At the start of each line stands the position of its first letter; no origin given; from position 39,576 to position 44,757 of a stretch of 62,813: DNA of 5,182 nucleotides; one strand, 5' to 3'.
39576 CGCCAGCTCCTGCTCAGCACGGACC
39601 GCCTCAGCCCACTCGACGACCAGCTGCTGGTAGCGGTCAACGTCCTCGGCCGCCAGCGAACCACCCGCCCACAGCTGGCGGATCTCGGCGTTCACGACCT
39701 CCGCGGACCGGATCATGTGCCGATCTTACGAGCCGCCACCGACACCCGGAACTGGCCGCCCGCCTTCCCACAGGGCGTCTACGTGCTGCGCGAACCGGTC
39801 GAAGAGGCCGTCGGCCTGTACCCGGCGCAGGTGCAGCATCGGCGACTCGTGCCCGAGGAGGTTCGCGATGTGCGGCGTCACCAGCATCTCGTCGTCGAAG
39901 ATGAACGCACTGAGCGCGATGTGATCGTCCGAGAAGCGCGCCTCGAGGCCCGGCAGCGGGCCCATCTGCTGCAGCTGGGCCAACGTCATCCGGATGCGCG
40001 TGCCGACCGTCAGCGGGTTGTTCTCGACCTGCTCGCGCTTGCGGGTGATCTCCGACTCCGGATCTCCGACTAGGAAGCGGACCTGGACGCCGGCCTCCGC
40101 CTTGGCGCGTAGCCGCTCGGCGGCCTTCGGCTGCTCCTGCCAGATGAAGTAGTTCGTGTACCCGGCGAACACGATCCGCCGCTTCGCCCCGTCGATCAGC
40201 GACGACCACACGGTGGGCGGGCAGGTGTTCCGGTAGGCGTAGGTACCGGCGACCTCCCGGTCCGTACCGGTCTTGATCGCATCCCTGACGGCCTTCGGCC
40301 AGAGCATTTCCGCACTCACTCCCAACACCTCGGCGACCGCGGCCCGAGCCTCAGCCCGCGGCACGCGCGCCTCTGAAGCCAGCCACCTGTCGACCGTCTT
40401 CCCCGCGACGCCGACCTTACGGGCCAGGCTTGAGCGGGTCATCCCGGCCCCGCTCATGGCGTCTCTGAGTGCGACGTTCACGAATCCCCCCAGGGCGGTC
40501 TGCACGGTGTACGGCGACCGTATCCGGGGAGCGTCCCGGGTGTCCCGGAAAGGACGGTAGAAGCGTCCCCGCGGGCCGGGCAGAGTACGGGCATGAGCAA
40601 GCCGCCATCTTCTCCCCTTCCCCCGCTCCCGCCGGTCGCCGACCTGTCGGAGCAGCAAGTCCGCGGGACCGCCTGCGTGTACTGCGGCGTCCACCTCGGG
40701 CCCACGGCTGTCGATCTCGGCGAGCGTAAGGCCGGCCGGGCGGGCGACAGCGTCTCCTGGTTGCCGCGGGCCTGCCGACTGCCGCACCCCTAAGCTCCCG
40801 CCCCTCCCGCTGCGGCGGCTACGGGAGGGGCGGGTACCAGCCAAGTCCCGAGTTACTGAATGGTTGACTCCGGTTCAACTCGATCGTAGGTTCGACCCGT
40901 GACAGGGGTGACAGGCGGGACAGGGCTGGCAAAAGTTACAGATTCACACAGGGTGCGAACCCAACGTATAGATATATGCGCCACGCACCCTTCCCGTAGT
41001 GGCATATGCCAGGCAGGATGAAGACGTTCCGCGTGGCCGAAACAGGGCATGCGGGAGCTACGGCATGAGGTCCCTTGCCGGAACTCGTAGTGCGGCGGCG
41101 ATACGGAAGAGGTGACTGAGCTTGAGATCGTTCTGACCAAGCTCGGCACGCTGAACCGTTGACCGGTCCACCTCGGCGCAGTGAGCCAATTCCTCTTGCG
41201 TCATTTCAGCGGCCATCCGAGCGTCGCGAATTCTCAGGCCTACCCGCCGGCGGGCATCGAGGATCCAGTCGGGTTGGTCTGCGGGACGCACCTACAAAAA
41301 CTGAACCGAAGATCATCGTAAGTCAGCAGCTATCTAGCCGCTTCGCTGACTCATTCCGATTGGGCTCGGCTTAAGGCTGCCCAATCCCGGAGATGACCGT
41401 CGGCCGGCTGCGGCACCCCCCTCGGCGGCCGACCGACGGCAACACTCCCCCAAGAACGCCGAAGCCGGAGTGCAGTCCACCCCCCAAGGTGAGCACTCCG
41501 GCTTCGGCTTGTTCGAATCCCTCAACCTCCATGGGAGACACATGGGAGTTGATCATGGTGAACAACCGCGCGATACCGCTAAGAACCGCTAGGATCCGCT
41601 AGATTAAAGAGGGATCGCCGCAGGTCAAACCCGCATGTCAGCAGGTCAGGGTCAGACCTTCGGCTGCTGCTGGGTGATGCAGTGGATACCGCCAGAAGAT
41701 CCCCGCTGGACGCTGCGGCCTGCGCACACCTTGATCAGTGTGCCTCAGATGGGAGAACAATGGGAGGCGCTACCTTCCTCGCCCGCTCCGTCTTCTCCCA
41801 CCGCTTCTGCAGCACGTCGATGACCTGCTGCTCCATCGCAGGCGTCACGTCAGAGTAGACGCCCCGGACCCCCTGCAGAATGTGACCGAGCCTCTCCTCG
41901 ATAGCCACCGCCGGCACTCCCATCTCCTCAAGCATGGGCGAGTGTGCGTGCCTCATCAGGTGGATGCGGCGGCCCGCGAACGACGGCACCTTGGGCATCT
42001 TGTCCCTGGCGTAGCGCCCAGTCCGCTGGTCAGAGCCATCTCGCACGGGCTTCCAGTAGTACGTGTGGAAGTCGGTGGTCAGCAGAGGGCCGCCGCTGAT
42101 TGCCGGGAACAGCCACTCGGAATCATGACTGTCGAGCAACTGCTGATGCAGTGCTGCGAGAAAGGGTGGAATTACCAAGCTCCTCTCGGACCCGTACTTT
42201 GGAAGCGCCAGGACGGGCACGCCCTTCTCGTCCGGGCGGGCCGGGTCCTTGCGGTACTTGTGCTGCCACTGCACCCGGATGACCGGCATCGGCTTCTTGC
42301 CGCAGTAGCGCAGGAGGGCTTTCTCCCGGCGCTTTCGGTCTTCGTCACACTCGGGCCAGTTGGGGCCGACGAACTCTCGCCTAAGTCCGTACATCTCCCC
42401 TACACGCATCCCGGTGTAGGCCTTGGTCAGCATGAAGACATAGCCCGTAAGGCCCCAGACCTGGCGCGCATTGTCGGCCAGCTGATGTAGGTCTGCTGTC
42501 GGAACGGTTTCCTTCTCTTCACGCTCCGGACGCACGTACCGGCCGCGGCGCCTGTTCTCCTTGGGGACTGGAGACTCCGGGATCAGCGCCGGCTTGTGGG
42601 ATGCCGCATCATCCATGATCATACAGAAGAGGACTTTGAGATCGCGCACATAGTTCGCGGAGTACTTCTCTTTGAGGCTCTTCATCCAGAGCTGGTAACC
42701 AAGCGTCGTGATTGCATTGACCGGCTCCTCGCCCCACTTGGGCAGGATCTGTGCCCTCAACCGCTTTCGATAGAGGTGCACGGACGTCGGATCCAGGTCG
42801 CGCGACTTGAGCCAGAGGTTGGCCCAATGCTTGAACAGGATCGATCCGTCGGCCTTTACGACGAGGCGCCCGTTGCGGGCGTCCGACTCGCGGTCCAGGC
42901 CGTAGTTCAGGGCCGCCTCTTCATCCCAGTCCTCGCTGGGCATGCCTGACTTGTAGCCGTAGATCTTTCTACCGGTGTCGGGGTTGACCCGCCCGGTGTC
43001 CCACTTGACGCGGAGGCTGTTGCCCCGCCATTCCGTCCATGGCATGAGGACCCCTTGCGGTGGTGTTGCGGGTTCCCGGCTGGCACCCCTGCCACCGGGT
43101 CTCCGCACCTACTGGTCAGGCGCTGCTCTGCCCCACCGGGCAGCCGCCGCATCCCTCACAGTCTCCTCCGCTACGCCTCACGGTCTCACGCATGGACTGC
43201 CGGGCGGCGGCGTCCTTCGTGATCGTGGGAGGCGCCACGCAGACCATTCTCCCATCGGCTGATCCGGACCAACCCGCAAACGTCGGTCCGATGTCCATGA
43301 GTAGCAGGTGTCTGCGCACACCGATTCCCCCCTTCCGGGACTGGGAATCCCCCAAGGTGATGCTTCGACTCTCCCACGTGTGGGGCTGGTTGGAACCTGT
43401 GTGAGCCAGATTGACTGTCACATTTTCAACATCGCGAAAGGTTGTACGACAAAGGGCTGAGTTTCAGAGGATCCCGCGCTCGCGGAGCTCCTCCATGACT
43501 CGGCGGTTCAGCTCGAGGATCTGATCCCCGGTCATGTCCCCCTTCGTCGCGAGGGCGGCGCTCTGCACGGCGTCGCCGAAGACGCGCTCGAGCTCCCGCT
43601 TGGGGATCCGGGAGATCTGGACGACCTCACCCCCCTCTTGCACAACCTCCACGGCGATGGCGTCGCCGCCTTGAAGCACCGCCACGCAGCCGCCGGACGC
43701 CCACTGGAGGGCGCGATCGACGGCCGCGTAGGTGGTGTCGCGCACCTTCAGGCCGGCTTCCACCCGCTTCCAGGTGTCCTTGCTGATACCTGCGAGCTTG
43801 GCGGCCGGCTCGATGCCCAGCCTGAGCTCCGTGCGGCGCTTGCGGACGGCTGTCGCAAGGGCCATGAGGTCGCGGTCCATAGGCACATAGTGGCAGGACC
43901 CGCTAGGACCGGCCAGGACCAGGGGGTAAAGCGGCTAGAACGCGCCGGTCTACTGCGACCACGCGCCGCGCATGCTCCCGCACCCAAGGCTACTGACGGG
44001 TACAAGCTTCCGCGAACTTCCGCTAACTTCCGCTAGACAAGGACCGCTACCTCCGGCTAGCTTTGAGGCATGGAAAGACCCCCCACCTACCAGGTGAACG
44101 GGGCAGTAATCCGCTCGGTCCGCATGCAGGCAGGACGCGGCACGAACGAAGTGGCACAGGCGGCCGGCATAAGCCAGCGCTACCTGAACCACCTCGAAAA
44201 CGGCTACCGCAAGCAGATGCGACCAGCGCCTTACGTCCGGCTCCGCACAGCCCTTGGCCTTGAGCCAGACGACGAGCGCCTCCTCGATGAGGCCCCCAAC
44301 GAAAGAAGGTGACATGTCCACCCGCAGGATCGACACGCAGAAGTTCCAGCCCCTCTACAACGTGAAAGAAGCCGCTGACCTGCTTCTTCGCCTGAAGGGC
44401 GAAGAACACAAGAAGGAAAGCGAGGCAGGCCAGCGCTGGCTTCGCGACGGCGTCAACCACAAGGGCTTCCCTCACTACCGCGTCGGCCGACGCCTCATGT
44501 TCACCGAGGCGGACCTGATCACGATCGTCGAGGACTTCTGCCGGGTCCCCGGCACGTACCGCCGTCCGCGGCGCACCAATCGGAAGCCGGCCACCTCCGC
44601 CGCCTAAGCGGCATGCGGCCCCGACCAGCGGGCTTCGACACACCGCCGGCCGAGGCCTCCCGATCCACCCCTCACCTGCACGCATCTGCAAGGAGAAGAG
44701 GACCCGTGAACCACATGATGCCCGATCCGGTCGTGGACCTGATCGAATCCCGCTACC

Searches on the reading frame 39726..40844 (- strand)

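Call 26: search_protein_families(library=phrogs, proteins=[window:39726-40844:-], max_evalue=0.00001)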
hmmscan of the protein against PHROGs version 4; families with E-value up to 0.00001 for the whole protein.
window:39726-40844:- (372 aa): 0 families

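Call 58: search_protein_families(library=pfam, proteins=[window:39726-40844:-], max_evalue=0.01)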
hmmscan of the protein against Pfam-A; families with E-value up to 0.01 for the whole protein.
window:39726-40844:- (372 aa): 4 families
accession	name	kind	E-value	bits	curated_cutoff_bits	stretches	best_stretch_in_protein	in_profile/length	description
PF13560.12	HTH_31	-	6.8e-05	23.5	27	1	126-180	6-60/64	Helix-turn-helix domain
PF13693.12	HTH_35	-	0.00058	20.2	25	1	134-184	15-61/75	Winged helix-turn-helix DNA-binding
PF19319.4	DUF5919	-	0.002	18.4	23.5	0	242-365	17-160/161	Domain of unknown function (DUF5919)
PF13443.12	HTH_26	-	0.0052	17.4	22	1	126-177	2-53/63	Cro/C1-type HTH DNA-binding domain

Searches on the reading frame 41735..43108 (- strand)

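Call 26: search_protein_families(library=phrogs, proteins=[window:41735-43108:-], max_evalue=0.00001)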
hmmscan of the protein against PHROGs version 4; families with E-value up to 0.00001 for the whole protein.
window:41735-43108:- (457 aa): 2 families
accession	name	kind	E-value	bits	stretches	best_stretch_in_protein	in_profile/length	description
phrog_1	-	integration and excision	3.2e-32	113.5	1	70-436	141-450/611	integrase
phrog_216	-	integration and excision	2.8e-11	44.1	1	152-443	17-246/301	integrase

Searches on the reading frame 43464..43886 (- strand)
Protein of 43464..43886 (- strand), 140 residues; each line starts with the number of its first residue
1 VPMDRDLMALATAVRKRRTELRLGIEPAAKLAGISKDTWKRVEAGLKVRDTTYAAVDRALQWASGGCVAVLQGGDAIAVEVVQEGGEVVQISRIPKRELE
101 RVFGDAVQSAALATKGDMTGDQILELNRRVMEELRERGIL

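Call 58: search_protein_families(library=pfam, proteins=[window:43464-43886:-], max_evalue=0.01)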
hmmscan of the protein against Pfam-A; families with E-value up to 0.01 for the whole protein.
window:43464-43886:- (140 aa): 1 family
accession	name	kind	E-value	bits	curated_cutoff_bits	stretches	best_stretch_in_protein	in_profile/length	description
PF13560.12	HTH_31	-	8.9e-06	26.4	27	1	9-60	1-54/64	Helix-turn-helix domain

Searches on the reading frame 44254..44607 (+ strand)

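Call 58: search_protein_families(library=pfam, proteins=[window:44254-44607:+], max_evalue=0.01)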
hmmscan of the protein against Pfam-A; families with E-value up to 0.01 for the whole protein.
window:44254-44607:+ (117 aa): 1 family
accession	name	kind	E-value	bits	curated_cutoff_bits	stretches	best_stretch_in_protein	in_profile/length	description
PF12728.13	HTH_17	-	0.00034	21.2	27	0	62-93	17-48/51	Helix-turn-helix domain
